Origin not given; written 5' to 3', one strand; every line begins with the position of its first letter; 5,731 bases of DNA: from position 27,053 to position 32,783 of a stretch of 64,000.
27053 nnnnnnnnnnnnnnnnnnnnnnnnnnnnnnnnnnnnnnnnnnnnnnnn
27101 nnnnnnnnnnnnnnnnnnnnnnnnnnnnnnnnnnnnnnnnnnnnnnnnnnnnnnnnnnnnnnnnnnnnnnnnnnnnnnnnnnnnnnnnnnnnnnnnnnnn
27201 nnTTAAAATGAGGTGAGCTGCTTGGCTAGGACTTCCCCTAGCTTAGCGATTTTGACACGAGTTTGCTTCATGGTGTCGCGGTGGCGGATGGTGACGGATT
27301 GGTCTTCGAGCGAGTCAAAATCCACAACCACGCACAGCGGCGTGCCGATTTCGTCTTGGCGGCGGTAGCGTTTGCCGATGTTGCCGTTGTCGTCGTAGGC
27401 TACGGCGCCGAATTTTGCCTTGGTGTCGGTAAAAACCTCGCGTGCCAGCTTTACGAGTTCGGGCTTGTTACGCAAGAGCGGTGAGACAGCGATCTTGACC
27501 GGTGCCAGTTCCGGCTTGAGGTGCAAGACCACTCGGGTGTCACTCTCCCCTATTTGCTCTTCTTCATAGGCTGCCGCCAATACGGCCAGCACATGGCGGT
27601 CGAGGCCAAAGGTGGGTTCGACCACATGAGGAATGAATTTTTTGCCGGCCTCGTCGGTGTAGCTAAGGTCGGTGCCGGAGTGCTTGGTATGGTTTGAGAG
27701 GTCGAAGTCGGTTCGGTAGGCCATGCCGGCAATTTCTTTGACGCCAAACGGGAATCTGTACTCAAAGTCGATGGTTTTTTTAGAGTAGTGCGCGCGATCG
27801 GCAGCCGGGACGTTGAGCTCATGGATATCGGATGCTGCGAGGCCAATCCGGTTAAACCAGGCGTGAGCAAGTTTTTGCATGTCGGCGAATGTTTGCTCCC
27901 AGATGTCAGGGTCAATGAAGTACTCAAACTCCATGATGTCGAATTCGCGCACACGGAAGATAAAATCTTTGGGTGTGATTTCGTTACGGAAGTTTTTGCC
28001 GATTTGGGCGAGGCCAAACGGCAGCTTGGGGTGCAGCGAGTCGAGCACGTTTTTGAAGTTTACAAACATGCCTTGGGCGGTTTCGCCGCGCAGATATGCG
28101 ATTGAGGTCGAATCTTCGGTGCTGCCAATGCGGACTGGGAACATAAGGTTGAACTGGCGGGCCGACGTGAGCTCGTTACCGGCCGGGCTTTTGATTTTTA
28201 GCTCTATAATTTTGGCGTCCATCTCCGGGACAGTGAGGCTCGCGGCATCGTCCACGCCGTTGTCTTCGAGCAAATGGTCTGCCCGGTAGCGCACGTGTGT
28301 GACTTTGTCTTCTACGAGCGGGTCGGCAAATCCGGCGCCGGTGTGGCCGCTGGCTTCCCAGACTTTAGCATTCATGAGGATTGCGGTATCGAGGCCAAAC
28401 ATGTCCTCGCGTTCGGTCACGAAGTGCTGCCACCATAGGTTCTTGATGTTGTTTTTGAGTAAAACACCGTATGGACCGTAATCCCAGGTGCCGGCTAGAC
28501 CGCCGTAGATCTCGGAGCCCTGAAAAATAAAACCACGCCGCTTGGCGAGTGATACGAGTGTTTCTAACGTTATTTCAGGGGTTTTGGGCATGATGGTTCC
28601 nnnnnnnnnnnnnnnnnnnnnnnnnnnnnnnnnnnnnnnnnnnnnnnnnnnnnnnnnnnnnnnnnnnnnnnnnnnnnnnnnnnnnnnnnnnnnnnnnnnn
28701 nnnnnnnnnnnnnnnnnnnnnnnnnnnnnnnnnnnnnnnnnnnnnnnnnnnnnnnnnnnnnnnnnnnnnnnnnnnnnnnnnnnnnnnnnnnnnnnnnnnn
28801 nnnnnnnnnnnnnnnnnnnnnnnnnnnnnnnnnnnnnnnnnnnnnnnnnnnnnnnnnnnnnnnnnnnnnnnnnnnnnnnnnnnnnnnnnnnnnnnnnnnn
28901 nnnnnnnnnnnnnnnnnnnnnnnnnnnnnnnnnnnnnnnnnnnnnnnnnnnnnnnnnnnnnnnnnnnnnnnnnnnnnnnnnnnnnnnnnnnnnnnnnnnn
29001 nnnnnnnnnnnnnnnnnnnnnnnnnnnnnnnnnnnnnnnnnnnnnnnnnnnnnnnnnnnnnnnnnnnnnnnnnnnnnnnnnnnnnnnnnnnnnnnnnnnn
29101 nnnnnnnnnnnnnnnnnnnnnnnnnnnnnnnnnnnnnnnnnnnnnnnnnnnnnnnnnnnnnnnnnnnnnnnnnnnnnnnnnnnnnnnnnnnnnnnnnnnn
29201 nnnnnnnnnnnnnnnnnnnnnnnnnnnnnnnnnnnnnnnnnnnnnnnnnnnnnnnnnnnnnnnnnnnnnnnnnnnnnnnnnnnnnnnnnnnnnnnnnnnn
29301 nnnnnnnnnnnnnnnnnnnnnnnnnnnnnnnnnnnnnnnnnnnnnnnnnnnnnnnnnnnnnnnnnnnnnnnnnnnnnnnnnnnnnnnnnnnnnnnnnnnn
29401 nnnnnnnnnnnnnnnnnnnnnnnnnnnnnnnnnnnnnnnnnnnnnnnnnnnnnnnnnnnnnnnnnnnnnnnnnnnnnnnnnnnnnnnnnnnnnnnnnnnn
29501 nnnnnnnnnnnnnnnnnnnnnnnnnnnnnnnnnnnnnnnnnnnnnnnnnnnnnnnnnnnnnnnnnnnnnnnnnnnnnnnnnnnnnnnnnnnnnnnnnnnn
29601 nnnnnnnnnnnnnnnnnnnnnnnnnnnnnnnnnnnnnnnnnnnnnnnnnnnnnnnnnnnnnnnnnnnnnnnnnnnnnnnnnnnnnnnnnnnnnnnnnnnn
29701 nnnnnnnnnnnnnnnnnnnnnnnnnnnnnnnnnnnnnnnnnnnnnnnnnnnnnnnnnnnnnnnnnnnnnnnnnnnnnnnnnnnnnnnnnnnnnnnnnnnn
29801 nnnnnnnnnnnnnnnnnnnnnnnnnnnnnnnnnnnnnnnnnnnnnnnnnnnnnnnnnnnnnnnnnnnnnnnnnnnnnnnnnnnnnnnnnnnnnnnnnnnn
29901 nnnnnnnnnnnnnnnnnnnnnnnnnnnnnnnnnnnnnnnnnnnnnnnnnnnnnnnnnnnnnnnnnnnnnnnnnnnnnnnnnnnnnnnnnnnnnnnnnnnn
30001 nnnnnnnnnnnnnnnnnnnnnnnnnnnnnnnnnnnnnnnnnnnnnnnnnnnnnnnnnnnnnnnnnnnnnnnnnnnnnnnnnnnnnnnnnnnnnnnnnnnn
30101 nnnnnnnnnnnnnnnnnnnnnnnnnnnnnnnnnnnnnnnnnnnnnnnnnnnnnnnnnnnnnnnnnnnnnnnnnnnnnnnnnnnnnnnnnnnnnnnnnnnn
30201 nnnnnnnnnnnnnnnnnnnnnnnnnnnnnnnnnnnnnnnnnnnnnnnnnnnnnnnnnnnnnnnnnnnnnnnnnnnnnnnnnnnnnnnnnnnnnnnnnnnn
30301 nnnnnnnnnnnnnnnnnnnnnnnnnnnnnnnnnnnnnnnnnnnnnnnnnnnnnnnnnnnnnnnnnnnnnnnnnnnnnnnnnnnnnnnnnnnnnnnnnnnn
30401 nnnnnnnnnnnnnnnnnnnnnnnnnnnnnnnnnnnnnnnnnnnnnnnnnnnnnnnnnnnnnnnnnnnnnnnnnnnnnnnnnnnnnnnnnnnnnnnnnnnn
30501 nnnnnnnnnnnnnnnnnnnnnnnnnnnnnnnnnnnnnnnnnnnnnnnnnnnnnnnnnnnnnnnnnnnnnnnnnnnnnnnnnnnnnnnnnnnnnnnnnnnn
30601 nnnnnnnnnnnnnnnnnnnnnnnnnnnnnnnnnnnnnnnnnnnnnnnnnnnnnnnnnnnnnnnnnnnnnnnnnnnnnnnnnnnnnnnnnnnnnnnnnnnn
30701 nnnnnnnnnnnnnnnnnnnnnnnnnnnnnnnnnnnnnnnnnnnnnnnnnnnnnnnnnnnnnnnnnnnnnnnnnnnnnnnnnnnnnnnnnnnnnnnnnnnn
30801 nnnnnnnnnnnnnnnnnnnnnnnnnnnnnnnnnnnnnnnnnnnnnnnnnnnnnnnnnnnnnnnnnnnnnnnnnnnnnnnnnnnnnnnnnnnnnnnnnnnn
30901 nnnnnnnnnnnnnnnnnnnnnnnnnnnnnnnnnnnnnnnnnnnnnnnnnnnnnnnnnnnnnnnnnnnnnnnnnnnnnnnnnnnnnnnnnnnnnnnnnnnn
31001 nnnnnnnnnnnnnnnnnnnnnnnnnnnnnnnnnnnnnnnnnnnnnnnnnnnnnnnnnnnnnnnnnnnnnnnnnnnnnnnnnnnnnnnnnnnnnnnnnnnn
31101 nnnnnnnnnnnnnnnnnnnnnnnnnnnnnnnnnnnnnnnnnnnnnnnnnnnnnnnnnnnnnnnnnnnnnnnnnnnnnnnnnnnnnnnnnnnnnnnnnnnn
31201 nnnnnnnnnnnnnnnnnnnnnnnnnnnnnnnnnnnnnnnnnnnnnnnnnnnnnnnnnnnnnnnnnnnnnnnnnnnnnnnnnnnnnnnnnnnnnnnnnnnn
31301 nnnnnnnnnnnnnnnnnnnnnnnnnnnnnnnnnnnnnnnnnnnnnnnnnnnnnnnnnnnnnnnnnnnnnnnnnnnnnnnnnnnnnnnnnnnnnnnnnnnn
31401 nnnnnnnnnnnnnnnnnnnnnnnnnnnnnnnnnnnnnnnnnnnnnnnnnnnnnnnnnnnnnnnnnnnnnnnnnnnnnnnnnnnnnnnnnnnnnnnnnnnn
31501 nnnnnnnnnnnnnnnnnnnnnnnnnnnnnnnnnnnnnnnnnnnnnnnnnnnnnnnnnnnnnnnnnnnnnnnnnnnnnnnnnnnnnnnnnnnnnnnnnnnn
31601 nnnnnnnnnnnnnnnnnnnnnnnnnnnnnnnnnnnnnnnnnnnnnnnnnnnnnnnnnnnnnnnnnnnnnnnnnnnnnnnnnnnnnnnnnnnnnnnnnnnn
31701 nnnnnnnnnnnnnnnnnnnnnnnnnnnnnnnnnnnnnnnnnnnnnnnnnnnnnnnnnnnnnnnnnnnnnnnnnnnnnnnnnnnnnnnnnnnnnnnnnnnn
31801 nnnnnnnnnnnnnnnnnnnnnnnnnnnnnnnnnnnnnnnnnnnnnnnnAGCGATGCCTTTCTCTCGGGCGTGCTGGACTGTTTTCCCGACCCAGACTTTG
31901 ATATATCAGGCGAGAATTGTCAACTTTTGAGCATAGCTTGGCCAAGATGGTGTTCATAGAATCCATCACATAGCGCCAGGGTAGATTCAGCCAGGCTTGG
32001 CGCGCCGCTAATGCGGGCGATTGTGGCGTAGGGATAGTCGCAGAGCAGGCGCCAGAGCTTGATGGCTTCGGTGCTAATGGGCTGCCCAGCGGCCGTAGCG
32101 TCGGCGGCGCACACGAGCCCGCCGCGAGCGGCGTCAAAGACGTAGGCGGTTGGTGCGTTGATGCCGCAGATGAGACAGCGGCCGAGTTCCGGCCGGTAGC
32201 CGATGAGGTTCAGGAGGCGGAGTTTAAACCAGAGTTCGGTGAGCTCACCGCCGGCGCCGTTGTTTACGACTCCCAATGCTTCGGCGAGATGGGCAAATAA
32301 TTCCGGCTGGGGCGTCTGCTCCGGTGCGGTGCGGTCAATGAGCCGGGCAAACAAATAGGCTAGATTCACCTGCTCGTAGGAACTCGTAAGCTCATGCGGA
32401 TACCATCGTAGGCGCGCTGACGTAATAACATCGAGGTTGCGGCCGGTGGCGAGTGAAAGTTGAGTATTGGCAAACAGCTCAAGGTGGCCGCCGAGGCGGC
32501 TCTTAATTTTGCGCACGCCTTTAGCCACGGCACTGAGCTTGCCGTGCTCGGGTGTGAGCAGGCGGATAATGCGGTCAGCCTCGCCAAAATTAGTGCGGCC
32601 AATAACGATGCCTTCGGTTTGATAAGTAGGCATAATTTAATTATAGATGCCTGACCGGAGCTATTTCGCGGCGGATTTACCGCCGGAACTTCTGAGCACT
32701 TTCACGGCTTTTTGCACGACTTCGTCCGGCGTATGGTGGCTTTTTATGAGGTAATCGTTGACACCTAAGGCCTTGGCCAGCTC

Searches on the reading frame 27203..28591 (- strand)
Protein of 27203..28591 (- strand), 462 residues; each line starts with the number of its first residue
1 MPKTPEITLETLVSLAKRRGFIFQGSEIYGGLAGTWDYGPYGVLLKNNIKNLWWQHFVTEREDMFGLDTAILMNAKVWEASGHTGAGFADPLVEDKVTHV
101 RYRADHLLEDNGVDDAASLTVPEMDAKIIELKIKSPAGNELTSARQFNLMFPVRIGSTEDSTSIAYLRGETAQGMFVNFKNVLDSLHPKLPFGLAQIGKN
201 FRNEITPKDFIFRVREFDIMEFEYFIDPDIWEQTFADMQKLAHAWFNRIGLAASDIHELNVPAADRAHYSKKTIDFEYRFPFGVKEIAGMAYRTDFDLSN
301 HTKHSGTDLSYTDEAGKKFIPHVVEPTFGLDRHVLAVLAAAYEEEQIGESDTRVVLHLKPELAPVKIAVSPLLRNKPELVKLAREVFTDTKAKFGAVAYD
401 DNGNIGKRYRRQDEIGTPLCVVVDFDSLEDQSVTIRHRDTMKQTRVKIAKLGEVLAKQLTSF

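Call 14: search_protein_families(library=pfam, proteins=[window:27203-28591:-], max_evalue=0.001)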
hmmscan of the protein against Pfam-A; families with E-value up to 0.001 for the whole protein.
window:27203-28591:- (462 aa): 2 families
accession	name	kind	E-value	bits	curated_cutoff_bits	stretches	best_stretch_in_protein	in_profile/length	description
PF03129.25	HGTP_anticodon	-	2.3e-19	69.8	21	1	366-457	1-93/94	Anticodon binding domain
PF00587.30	tRNA-synt_2b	-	2.3e-14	54.3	29.3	1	166-339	12-177/179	tRNA synthetase class II core domain (G, H, P, S and T)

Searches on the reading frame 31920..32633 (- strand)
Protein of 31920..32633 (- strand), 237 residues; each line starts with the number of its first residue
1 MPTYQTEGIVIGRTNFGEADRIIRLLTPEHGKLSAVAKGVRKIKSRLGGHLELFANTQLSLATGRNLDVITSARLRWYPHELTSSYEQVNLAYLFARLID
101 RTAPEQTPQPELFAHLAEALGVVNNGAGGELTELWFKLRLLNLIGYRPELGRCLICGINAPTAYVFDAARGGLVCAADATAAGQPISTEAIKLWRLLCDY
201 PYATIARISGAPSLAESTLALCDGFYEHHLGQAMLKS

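Call 14: search_protein_families(library=pfam, proteins=[window:31920-32633:-], max_evalue=0.001)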
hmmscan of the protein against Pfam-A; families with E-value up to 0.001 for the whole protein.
window:31920-32633:- (237 aa): 2 families
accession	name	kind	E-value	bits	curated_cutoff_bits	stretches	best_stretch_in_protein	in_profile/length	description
PF02565.21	RecO_C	-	9.3e-25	87.7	22.1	1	91-237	9-155/157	Recombination protein O C terminal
PF11967.14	RecO_N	-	6.5e-22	77.8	27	1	1-75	1-76/80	Recombination protein O N terminal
